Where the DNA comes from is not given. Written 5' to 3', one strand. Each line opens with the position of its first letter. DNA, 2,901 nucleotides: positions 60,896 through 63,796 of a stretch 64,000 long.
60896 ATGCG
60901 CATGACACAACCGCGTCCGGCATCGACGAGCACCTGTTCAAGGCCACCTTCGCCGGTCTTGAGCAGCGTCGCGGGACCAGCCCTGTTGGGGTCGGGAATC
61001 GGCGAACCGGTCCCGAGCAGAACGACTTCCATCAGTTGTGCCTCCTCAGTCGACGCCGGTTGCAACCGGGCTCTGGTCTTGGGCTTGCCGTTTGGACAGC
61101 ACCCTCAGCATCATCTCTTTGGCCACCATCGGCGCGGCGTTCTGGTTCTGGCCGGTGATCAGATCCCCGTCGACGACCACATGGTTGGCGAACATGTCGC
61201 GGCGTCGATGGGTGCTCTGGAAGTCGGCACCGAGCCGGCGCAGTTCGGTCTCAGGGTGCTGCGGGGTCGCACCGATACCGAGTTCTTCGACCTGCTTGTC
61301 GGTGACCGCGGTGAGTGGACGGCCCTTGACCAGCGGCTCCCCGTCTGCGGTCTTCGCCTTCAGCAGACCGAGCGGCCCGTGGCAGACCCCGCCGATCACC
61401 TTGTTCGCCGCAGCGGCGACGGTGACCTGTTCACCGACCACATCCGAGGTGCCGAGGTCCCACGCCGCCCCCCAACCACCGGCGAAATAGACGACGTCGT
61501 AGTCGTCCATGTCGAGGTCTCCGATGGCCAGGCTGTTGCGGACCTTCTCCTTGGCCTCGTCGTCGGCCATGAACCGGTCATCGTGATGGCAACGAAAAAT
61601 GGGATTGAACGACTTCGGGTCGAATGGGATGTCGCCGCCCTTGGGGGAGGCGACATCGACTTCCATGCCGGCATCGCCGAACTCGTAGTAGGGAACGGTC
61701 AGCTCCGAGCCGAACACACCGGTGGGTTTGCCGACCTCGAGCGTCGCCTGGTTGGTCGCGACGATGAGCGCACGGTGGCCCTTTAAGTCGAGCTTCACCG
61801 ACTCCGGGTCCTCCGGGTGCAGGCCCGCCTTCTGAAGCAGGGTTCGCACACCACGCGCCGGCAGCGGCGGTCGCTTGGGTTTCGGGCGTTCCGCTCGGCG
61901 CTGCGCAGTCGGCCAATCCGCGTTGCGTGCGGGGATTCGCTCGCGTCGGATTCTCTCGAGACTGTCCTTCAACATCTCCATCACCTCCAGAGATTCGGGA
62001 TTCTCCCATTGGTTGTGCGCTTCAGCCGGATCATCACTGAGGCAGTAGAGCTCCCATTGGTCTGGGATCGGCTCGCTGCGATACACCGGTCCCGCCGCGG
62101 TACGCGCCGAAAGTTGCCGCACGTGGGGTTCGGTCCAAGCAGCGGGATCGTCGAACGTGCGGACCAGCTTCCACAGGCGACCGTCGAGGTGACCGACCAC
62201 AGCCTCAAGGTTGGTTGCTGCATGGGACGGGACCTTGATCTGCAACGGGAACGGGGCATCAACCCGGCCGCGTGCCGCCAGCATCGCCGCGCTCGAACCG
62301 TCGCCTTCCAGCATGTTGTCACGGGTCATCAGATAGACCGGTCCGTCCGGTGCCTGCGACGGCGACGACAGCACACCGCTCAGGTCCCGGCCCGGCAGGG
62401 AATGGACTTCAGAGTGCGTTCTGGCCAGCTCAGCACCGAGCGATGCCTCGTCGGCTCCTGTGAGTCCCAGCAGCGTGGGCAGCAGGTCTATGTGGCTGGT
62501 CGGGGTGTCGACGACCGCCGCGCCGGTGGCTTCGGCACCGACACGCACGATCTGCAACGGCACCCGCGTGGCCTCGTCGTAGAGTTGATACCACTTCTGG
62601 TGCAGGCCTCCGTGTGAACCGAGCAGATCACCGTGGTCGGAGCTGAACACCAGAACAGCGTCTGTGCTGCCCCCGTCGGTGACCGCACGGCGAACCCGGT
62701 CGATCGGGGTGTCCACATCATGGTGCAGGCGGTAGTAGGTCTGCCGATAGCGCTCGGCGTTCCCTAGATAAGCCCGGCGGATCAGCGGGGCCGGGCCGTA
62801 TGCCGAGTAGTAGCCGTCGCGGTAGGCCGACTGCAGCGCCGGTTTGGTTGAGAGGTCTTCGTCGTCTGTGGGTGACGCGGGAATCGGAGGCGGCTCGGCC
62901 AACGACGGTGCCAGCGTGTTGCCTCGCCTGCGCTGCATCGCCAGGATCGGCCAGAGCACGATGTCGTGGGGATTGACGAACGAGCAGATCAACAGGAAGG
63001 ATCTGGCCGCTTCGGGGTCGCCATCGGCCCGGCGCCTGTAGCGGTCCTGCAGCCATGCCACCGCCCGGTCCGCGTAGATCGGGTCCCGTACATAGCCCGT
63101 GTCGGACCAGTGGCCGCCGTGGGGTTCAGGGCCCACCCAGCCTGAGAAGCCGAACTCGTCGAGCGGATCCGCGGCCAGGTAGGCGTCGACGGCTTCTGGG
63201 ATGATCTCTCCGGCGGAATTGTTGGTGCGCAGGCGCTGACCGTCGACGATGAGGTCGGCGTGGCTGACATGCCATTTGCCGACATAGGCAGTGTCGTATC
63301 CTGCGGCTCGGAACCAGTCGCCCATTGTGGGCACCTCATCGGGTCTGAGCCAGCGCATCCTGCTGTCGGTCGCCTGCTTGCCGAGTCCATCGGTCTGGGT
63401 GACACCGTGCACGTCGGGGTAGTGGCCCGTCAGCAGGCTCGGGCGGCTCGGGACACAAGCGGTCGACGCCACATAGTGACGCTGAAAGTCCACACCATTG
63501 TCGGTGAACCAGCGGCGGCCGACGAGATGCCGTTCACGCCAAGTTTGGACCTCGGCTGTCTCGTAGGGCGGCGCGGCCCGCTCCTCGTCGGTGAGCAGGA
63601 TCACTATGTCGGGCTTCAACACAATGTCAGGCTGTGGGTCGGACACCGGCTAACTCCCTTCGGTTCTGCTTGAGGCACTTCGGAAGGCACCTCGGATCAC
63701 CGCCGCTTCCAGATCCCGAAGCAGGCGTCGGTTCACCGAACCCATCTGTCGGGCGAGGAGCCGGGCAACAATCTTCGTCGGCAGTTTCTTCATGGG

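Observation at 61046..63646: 866-aa fusion of a formylglycine-type sulfatase with a DJ-1/PfpI (class I glutamine-amidotransferase-like) domain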

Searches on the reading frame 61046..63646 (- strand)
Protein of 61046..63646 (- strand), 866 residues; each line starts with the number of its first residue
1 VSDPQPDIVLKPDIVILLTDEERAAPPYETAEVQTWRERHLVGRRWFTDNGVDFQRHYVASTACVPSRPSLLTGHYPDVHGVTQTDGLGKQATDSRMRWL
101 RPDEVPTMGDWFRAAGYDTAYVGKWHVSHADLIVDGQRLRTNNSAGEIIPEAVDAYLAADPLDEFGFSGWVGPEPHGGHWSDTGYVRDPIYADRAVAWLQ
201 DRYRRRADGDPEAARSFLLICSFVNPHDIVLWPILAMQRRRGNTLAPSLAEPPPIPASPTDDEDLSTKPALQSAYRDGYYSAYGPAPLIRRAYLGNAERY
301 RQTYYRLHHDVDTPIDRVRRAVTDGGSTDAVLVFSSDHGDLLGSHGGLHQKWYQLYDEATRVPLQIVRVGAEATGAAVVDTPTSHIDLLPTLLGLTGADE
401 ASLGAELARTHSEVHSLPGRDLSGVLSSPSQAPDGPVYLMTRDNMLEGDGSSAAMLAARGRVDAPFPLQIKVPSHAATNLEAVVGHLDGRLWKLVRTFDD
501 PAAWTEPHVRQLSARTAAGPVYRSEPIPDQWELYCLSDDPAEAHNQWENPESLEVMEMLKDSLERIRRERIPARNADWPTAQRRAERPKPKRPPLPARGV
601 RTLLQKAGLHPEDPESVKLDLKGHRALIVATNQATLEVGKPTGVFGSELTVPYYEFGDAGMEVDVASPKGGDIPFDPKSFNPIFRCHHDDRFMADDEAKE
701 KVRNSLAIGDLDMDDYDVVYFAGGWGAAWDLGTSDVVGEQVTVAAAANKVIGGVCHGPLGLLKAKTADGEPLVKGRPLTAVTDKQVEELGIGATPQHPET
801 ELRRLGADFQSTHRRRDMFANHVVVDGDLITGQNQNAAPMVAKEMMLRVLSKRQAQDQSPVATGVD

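Call 3: search_protein_families(library=pfam, proteins=[window:61046-63646:-], max_evalue=0.1)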
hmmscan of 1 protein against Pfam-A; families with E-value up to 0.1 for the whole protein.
window:61046-63646:- (866 aa): 5 families
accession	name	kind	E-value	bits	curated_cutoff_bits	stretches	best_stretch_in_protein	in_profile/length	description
PF00884.28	Sulfatase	-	1.7e-39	136.4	25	1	12-398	1-301/301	Sulfatase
PF01965.30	DJ-1_PfpI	-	1.3e-13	51.5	26.6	1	647-846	14-163/165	DJ-1/PfpI family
PF16347.10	SGSH_C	-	1.1e-07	32.6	29.3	1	528-568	113-153/154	N-sulphoglucosamine sulphohydrolase, C-terminal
PF17124.11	ThiJ_like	-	0.006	16.9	30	0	643-766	5-143/186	ThiJ/PfpI family-like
PF01663.27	Phosphodiest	-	0.0096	16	23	0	51-85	30-65/342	Type I phosphodiesterase / nucleotide pyrophosphatase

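Call 4: search_protein_families(library=ncbifam, proteins=[window:61046-63646:-], max_evalue=0.1)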
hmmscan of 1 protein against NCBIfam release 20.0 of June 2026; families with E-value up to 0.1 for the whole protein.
window:61046-63646:- (866 aa): 7 families
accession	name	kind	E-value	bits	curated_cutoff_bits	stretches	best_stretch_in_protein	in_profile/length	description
TIGR03417.1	chol_sulfatase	equivalog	5.1e-25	88.3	433.45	2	297-402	248-350/500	choline-sulfatase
NF010322.0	PRK13759.1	equivalog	5.8e-22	77.8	481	2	297-398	263-365/486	arylsulfatase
NF045661.1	HdlasePehA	equivalog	2.5e-17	62.7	900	2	298-399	278-378/506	phosphoric/sulfuric ester hydrolase PehA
NF052527.1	Mn_arylsulf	exception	4.8e-11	42.2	850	2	298-399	261-362/479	manganese-dependent arylsulfatase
NF003168.0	PRK04155.1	equivalog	1.7e-10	40.5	365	1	627-844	53-276/287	glyoxalase III HchA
TIGR01382.1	PfpI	subfamily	4.4e-09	36.1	139.05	1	646-781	12-121/169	DJ-1/PfpI/YhbO family deglycase/protease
TIGR01383.1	not_thiJ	equivalog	8.6e-05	22.3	131.25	1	707-769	55-117/180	DJ-1 family glyoxalase III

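Call 5: search_solved_structures(query=window:61046-63646:-, max_evalue=0.01, show_alignments=3)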
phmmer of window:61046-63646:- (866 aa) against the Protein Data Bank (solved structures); distinct sequences matched with E-value up to 0.01: 76 (the best 60 are shown).
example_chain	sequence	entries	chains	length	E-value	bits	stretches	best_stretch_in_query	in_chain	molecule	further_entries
4p5p_A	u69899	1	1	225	2e-31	112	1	629-844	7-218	ThiJ/PfpI family protein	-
1u9c_A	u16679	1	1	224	9.7e-31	109.8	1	624-846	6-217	APC35852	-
4lru_A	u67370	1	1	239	1.4e-17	66.3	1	629-845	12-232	Glyoxalase III (glutathione-independent)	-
3n7t_A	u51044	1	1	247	8.4e-16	60.4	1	636-845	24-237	Macrophage binding protein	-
7stt_A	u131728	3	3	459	2.6e-14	55.4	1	48-128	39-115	N-acetylgalactosamine-6-sulfatase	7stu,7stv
6fny_A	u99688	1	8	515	5.2e-14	54.4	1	46-398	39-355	Choline-sulfatase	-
8di0_A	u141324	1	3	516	4.9e-13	51.2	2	304-469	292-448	Arylsulfatase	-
6g5z_A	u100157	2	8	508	7.9e-13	50.5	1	50-398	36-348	Choline-sulfatase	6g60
7pth_A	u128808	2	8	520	9.6e-13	50.3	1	50-398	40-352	Choline sulfatase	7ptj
4upk_A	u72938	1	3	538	2.2e-12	49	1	297-399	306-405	PHOSPHONATE MONOESTER HYDROLASE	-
7p24_AAA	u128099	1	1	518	8e-12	47.2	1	297-399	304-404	Mucin-desulfating sulfatase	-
6ust_A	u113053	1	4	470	1.3e-11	46.6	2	50-131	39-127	N-acetylgalactosamine 6-sulfate sulfatase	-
4qyx_A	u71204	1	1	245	2.2e-11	45.7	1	631-843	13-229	Probable chaperone protein HSP31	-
4upl_A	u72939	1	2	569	2.7e-11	45.5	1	304-399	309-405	SULFATASE FAMILY PROTEIN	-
7ebp_A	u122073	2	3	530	3.1e-11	45.2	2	300-400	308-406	Sulfatase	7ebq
2vqr_A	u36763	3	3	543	3.3e-10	41.9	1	50-397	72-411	PUTATIVE SULFATASE | Multifunctional alkaline phosphatase superfamily protein pRL90232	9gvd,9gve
2w8s_A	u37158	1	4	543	7.1e-08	34.1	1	50-399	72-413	PHOSPHONATE MONOESTER HYDROLASE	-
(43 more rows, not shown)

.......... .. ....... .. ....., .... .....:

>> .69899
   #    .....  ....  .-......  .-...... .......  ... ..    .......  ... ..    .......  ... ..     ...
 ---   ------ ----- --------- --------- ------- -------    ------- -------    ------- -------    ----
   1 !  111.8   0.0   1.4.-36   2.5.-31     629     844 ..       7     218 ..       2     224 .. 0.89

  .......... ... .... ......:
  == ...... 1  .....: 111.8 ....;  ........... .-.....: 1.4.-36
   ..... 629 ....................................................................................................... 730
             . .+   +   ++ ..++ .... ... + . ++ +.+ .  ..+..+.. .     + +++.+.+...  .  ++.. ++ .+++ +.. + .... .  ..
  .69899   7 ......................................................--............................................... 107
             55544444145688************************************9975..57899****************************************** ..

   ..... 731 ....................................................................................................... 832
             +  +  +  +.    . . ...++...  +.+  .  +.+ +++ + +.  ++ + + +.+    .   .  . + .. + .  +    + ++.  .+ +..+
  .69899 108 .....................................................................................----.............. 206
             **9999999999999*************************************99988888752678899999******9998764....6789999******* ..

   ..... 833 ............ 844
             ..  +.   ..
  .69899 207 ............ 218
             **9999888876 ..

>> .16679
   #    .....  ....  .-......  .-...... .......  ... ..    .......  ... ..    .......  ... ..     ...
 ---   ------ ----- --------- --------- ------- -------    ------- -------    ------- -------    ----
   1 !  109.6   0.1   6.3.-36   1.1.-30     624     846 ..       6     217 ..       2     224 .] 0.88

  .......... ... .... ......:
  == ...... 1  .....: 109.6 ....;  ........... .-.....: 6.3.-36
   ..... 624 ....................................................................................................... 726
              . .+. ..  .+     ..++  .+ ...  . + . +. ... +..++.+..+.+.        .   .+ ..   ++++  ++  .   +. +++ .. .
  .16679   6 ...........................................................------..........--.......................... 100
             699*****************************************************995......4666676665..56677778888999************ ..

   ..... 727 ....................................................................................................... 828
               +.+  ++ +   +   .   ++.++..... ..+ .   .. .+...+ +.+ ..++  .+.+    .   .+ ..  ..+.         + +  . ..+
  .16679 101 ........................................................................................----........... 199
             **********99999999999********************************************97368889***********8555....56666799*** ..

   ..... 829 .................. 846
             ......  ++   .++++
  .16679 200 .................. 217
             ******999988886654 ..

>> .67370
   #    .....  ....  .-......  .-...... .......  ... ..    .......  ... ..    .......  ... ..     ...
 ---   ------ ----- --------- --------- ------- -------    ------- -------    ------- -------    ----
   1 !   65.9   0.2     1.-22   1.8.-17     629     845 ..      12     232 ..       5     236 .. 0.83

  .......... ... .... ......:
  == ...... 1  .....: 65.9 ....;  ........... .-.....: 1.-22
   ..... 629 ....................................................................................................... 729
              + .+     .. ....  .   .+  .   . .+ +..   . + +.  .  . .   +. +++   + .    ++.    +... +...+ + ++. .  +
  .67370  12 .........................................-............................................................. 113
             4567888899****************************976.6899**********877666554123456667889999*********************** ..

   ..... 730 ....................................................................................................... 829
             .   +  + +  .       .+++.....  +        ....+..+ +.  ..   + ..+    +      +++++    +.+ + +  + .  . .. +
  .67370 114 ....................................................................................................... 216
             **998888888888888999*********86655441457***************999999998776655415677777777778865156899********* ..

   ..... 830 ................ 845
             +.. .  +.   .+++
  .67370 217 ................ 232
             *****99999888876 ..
